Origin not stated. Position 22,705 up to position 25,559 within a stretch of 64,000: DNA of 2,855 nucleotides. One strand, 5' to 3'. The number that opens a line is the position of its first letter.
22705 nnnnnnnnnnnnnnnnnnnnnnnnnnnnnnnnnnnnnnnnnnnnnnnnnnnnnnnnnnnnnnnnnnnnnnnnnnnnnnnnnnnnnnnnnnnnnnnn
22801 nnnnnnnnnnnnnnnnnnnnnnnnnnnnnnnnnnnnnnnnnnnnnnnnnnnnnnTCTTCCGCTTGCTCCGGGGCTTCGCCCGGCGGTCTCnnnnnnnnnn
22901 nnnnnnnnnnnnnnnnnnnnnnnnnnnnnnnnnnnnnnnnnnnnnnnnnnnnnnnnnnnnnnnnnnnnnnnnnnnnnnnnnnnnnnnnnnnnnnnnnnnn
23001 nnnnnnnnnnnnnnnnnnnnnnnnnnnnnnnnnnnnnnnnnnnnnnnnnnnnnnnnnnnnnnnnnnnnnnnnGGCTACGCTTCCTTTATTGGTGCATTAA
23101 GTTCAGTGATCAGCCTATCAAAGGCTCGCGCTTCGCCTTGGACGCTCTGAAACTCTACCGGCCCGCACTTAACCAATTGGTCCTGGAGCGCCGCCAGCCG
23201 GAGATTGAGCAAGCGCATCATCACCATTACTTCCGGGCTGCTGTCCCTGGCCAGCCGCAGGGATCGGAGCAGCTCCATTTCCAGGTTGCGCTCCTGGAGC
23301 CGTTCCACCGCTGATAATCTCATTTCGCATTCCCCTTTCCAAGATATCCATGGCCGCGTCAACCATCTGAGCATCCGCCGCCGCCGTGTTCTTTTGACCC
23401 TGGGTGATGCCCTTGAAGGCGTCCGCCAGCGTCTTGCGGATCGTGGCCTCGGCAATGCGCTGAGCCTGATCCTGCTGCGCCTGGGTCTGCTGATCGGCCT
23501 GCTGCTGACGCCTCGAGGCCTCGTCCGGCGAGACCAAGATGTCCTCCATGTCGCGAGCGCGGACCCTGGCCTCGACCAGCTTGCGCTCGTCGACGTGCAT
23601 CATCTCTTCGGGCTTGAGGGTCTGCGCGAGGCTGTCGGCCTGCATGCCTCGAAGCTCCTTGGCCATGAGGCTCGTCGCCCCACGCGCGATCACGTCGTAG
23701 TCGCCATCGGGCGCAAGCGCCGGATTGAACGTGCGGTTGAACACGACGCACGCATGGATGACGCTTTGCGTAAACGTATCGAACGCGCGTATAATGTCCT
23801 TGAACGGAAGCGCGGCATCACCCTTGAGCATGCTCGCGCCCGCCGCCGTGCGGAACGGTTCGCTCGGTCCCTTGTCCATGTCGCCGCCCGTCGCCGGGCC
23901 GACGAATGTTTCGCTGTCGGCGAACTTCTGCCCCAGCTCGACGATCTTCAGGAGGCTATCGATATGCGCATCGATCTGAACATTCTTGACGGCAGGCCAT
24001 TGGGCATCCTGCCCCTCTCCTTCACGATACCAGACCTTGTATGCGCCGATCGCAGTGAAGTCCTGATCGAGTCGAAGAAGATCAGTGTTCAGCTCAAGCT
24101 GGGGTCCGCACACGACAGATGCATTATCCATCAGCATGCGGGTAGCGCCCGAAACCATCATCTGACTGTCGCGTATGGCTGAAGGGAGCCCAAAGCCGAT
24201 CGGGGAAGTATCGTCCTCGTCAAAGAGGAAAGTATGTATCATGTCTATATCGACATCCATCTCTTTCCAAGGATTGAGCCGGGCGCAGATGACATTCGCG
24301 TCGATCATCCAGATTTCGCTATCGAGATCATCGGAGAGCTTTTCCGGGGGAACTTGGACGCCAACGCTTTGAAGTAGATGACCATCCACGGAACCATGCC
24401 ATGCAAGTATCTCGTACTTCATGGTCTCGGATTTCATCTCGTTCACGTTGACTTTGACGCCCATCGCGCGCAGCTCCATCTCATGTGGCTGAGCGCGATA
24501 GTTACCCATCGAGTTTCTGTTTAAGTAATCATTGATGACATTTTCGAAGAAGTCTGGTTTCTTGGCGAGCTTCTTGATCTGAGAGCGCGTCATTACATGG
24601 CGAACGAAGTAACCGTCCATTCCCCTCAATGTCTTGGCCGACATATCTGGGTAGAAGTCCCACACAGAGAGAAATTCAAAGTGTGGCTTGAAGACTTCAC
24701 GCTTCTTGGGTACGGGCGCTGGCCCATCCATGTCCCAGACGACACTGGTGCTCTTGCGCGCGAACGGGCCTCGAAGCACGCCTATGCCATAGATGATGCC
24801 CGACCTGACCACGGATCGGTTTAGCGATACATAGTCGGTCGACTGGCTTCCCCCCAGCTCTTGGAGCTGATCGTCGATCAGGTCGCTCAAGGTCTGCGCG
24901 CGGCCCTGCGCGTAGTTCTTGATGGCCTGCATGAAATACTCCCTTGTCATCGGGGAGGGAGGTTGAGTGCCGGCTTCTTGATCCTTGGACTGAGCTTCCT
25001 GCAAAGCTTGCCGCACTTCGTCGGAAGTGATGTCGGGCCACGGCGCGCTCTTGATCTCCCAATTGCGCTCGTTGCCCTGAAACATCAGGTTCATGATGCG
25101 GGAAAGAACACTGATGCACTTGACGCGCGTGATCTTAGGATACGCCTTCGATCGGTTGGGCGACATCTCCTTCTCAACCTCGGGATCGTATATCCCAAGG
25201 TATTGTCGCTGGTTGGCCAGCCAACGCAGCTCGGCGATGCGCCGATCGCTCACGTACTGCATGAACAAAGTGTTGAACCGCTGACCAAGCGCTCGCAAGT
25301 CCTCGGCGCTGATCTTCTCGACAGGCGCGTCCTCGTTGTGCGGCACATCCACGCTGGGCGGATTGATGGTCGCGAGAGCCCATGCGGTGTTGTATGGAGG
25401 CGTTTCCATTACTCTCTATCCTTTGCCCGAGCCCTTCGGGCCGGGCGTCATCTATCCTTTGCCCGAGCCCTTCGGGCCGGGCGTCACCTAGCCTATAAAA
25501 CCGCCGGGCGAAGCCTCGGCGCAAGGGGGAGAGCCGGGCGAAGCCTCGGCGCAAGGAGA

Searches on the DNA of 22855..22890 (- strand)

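Call 74: build_rna_model(alignment_id=A5, structure=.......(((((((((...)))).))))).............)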
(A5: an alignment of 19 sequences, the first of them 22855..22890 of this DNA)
Model R1 built from alignment A5 (19 sequences, 42 columns); structure: as given.
model positions 38; base pairs 9; branch points 0; effective number of sequences 19; information 0.966 bits per position. Calibrated on 0.2 Mb of random sequence (short: E-values are rough).
structure used (alignment columns):
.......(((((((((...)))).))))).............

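Call 75: search_with_rna_model(model_id=R1, source=window, max_evalue=10, filters=off)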
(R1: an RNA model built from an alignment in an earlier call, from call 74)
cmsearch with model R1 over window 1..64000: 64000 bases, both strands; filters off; matches with E-value up to 10: 51.
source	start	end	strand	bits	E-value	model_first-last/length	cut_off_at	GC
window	31394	31431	-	51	3.5e-10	1-38/38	no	0.74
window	31548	31585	+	46.9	3.4e-09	1-38/38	no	0.68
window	25451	25488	-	46.7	3.8e-09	1-38/38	no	0.68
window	27337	27374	-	45.8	6.2e-09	1-38/38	no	0.68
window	31433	31470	+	44.9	1e-08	1-38/38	no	0.66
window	25495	25532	+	44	1.6e-08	1-38/38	no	0.66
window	32487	32524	+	42.5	3.8e-08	1-38/38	no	0.68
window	34220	34257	-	42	4.9e-08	1-38/38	no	0.76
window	34260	34297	+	41.7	5.8e-08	1-38/38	no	0.53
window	34139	34176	-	41.3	7.1e-08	1-38/38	no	0.66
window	27376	27413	+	41.1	8.3e-08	1-38/38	no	0.74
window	27807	27844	+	40.2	1.3e-07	1-38/38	no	0.74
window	22855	22892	-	37.5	5.9e-07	1-38/38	no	0.68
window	27780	27817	-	36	1.3e-06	1-38/38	no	0.71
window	25415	25450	-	35.4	1.9e-06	3-38/38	no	0.67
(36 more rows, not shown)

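Call 76: search_with_rna_model(model_id=R1, sources=[L039, L040, L041, L042, L043, L044, L045, L046, L047, L048, L049, L050, L051, L052, L053, L054, L055, L056, L057, L058, L059, L060, L061, L062, L063, L064, L065, L066, L067, L068, L069, L070, L071, L072, L073, L074, L075, L076, L077, L078, L079, L080, L081, L082, L083, L084, L085, L086, L087, L088, L089, L090, L091, L092, L093, L094, L095, L096, L097, L098, L099, L100, L101, L102, L103, L104, L105, L106, L107, L108, L109, L110, L111, L112, L113, L114, L115, L116, L120, L121, L122, L123, L124, L125, L126, L127], max_evalue=10)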
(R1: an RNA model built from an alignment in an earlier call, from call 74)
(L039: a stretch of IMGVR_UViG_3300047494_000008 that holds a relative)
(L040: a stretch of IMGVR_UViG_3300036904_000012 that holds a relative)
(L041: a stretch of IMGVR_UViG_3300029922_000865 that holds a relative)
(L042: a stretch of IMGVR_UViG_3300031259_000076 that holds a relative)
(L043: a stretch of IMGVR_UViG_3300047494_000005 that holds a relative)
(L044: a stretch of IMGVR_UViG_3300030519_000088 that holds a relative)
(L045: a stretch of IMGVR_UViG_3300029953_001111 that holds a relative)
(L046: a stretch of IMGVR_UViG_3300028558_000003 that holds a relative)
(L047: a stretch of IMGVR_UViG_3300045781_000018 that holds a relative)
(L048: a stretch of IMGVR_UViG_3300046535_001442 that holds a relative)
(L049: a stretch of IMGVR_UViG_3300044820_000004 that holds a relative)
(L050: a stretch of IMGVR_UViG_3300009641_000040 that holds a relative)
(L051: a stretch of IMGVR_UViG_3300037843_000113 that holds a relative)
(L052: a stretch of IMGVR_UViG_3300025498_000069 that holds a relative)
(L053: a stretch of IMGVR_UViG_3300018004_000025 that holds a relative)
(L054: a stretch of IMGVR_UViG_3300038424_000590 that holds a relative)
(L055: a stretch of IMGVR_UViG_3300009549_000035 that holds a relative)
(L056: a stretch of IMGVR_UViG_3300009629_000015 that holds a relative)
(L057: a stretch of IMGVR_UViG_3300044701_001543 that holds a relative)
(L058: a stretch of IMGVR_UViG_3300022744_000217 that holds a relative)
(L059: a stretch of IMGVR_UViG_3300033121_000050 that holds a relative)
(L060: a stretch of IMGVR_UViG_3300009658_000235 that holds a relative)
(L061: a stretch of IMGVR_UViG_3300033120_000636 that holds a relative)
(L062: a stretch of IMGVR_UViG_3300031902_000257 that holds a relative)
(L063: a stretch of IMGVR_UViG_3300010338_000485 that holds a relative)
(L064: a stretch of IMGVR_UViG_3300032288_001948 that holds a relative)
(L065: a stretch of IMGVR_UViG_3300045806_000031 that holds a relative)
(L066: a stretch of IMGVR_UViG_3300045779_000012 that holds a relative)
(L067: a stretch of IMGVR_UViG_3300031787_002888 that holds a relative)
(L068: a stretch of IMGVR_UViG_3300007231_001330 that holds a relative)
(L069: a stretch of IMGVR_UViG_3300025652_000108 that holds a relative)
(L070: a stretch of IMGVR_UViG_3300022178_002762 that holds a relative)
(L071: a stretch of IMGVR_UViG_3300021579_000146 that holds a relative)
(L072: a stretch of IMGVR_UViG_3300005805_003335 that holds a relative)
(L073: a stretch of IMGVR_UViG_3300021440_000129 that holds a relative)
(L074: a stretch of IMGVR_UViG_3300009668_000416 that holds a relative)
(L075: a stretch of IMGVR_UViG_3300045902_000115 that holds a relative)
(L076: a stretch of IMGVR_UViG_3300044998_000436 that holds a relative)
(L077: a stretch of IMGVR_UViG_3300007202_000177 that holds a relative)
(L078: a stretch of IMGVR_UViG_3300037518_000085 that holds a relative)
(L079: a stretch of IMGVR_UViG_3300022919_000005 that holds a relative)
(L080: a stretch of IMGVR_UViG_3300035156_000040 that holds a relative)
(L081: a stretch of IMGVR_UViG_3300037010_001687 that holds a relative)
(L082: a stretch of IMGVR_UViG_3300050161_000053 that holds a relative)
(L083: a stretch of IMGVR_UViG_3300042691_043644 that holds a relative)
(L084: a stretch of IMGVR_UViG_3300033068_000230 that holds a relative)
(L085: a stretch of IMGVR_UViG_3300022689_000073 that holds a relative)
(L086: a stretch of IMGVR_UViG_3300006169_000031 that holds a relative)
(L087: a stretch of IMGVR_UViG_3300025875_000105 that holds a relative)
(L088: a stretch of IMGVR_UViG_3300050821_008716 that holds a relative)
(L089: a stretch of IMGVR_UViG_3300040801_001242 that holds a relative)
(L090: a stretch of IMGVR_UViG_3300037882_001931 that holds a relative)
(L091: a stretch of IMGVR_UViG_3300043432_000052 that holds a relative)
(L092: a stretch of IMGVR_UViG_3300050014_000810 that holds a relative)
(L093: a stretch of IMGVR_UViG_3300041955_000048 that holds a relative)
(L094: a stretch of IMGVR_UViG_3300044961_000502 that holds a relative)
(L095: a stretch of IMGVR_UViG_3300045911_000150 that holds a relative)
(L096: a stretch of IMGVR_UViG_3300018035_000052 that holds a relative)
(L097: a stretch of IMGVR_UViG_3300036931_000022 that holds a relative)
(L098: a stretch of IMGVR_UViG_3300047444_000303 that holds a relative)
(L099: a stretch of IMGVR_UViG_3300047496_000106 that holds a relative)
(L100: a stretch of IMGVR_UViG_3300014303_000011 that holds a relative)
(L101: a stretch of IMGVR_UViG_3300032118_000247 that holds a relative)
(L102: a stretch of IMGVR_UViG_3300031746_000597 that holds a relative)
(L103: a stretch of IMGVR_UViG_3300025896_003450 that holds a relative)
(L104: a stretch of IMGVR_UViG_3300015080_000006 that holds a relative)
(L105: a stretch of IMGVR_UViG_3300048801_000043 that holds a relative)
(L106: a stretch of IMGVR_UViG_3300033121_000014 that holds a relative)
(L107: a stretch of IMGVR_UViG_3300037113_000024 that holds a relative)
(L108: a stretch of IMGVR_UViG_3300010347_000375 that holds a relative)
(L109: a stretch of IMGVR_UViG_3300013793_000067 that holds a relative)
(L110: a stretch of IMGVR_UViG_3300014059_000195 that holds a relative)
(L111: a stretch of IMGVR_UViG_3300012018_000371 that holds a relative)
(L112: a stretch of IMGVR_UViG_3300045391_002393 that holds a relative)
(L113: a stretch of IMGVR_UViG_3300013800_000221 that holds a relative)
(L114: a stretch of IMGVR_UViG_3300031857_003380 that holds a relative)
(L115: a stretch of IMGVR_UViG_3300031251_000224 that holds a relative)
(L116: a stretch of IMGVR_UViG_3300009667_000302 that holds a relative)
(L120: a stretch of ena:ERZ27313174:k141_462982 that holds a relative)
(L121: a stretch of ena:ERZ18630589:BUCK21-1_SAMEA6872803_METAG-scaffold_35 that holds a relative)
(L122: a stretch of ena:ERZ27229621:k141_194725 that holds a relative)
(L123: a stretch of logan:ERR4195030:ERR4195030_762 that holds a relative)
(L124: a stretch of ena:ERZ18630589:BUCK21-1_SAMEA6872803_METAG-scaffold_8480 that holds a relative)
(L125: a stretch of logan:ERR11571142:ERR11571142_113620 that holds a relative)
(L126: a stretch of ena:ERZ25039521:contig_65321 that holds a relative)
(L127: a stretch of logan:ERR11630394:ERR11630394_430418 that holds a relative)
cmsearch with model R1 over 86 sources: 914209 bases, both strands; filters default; matches with E-value up to 10: 18.
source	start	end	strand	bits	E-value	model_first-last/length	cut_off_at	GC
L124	78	115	+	29.9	0.00057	1-38/38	no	0.63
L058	10410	10451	-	18.3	0.33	1-38/38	no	0.67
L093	5085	5113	+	14.9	2.2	1-38/38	no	0.48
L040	545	578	+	14.8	2.4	1-38/38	no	0.56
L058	9752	9765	-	14.1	3.5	11-24/38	no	0.86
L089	13864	13901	+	13.8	4.1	1-38/38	no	0.68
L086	6967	6997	-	13.8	4.1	1-38/38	no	0.68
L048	1346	1383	-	13.4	4.9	1-38/38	no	0.68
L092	13676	13701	+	13.4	5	1-38/38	no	0.65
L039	1960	1975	+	13.4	5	10-25/38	no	0.69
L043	3798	3832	+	13.2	5.6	1-38/38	no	0.71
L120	7402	7443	+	12.9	6.4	1-38/38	no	0.69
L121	7592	7633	+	12.9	6.4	1-38/38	no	0.69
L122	1927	1968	+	12.9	6.4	1-38/38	no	0.69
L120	4685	4720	+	12.6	7.9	1-38/38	no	0.61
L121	4861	4896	+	12.6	7.9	1-38/38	no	0.61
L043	12982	13022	+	12.4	8.7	1-38/38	no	0.76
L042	7475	7518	+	12.3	9.3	1-38/38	no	0.73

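Call 98: search_with_rna_model(model_id=R1, sources=[L128, L129, L130, L131, L132, L133, L134, L135, L136, L137, L138, L139, L140, L141, L142, L143, L144, L145, L146, L147, L148, L149, L150, L151, L152, L153, L154, L155, L156, L157, L158, L159, L160, L161, L162, L163, L164, L165, L166, L167, L168, L169, L170, L171, L172, L173, L174, L175, L176, L177, L178, L179, L180, L181, L182, L183, L184, L185, L186, L187, L188, L189, L190, L191, L192, L193, L194, L195, L196, L197, L198, L199, L200, L201, L202, L203, L204, L205, L206, L207], max_evalue=0.1)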
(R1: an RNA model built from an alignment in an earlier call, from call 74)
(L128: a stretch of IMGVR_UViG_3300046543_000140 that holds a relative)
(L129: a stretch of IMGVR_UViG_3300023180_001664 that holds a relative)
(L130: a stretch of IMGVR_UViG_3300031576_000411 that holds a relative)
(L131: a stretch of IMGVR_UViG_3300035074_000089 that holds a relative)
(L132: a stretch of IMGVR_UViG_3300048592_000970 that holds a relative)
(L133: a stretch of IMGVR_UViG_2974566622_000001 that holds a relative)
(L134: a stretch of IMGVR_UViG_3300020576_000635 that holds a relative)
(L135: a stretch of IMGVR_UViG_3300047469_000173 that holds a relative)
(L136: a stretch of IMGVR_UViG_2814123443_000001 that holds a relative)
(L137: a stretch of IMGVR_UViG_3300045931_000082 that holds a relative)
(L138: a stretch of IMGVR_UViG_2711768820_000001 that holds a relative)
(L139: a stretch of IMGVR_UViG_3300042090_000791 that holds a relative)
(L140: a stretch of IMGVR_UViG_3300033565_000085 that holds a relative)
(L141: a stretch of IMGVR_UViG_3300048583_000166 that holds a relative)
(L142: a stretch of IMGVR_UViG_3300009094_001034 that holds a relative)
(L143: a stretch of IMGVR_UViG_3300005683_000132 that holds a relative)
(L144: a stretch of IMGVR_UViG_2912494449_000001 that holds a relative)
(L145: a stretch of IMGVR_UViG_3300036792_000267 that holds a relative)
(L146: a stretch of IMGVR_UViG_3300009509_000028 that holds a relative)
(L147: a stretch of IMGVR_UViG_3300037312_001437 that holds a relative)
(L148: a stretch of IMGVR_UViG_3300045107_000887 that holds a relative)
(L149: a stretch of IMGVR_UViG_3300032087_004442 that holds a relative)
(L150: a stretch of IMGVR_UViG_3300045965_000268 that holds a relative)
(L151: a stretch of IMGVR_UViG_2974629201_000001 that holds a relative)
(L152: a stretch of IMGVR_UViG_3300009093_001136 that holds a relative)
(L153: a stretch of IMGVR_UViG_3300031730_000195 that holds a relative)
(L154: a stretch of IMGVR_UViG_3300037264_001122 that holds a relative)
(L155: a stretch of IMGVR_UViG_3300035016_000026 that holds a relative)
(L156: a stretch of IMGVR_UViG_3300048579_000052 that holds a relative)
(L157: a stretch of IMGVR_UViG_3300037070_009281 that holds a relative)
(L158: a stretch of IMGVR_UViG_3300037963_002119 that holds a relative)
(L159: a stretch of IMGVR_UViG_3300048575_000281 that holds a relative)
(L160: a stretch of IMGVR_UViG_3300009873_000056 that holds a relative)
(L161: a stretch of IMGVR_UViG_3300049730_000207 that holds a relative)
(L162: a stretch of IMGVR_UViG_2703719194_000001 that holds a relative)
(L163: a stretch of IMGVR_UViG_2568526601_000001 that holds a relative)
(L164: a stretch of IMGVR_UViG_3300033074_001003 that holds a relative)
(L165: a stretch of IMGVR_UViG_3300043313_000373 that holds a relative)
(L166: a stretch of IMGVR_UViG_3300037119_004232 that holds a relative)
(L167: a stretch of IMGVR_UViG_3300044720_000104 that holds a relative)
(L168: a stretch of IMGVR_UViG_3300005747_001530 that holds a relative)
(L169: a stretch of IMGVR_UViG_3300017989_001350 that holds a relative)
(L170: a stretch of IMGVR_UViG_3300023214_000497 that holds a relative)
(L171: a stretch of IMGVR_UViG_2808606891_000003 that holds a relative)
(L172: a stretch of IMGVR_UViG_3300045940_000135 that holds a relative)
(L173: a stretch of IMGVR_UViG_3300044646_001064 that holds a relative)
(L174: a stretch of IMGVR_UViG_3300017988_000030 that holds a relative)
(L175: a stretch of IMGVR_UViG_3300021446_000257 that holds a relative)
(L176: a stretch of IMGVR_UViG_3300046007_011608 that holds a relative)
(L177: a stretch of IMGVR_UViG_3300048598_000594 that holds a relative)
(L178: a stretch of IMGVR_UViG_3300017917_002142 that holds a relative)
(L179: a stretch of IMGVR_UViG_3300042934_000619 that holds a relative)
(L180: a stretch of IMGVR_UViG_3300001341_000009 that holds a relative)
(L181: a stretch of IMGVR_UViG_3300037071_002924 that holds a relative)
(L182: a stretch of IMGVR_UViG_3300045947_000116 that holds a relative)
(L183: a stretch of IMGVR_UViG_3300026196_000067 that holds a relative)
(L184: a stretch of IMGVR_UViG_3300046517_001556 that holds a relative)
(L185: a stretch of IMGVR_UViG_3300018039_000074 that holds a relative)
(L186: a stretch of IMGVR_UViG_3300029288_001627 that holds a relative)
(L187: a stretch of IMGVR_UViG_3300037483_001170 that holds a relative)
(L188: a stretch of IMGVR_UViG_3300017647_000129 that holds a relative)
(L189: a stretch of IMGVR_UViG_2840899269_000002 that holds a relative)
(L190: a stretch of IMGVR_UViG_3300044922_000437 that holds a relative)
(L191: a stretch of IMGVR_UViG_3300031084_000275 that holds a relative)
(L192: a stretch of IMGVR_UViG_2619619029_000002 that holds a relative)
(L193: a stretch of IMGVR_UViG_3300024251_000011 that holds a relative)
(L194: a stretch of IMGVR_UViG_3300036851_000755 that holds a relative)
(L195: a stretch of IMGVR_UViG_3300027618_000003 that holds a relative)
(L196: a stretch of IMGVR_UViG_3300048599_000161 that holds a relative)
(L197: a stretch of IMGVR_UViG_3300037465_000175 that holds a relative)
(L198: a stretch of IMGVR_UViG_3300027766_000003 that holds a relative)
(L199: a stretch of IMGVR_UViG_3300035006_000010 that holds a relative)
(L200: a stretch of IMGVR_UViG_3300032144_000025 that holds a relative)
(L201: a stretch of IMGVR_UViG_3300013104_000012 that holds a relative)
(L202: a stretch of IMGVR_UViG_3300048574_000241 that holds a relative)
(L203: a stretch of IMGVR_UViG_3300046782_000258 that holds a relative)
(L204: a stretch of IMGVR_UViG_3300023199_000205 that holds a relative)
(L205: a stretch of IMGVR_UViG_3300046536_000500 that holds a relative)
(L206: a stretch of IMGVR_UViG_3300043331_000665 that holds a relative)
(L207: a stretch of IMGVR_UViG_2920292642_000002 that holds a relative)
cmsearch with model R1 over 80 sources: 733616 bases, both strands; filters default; matches with E-value up to 0.1: 29.
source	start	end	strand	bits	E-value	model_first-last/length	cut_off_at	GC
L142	546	583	+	33.2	7.1e-05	1-38/38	no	0.68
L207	4528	4565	-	27.6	0.0016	1-38/38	no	0.68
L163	11507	11544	-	27.5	0.0017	1-38/38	no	0.79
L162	5577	5614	+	25.5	0.0051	1-38/38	no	0.82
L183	2428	2465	-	25.1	0.0064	1-38/38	no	0.71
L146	6778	6815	-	25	0.0066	1-38/38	no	0.66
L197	6254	6291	-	24.2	0.01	1-38/38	no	0.74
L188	3123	3160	+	24.2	0.011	1-38/38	no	0.74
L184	5409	5442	+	24.2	0.011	1-38/38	no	0.76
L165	6331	6369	+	23.9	0.012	1-38/38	no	0.77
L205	366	388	+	22.1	0.033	7-29/38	no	0.83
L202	6128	6165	-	22.1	0.033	1-38/38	no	0.84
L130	3801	3818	+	21.6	0.045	9-26/38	no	0.83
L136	3271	3288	-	21.6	0.045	9-26/38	no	0.83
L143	202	219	+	21.6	0.045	9-26/38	no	0.83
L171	8843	8860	-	21.6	0.045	9-26/38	no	0.83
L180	1299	1316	+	21.6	0.045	9-26/38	no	0.83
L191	2046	2063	+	21.6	0.045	9-26/38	no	0.83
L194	11973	11990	+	21.6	0.045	9-26/38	no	0.83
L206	1731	1748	+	21.6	0.045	9-26/38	no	0.83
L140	1398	1434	+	21.4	0.05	1-38/38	no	0.76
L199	8786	8803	-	21.3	0.052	9-26/38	no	0.83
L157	8065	8087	-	21.2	0.056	7-29/38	no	0.74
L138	5088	5122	-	21.2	0.056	1-38/38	no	0.74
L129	1794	1827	+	20.8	0.069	1-38/38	no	0.76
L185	1102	1135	-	20.8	0.069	1-38/38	no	0.76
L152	488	526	+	20.6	0.076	1-38/38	no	0.74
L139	646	668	+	20.1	0.1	7-29/38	no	0.74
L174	5463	5485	+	20.1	0.1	7-29/38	no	0.74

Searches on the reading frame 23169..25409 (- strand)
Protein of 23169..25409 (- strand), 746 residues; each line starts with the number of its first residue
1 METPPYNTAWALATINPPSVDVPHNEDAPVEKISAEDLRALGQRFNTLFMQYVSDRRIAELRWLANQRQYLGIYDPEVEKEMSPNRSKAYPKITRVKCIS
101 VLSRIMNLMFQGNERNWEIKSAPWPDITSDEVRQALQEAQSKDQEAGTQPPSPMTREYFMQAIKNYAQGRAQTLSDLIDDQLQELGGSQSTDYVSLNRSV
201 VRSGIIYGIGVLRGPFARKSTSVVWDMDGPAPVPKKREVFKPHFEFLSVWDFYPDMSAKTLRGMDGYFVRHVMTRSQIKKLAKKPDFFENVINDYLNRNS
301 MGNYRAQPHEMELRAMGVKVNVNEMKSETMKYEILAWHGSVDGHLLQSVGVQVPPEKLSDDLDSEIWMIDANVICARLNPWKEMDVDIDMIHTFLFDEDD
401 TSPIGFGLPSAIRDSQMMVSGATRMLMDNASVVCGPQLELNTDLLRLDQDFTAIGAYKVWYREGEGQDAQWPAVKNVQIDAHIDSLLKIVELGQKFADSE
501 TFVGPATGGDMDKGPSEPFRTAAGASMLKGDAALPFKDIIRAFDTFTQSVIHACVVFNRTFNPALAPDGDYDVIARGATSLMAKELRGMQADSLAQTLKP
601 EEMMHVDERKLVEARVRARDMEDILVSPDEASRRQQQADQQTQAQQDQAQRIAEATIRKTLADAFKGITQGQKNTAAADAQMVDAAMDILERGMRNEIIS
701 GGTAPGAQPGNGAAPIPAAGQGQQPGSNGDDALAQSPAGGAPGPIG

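Call 24: find_encoding_contigs(protein=window:23169-25409:-, flank=10000, max_places=10)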
Protein window:23169-25409:- (746 aa): 1 contig read that carries it; 1 place shown.
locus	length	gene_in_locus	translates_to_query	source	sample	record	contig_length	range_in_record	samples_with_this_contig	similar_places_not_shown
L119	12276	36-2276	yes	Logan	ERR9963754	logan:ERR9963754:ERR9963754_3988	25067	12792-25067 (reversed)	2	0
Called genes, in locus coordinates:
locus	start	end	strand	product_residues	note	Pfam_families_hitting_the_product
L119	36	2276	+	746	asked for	-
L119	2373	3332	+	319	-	-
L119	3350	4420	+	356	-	PF25209:Phage_capsid_4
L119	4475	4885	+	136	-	-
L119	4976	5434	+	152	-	-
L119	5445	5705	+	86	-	-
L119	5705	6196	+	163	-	-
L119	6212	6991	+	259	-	PF24175:SU10_adaptor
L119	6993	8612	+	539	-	-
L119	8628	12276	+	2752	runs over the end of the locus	PF26092:T4_Y16D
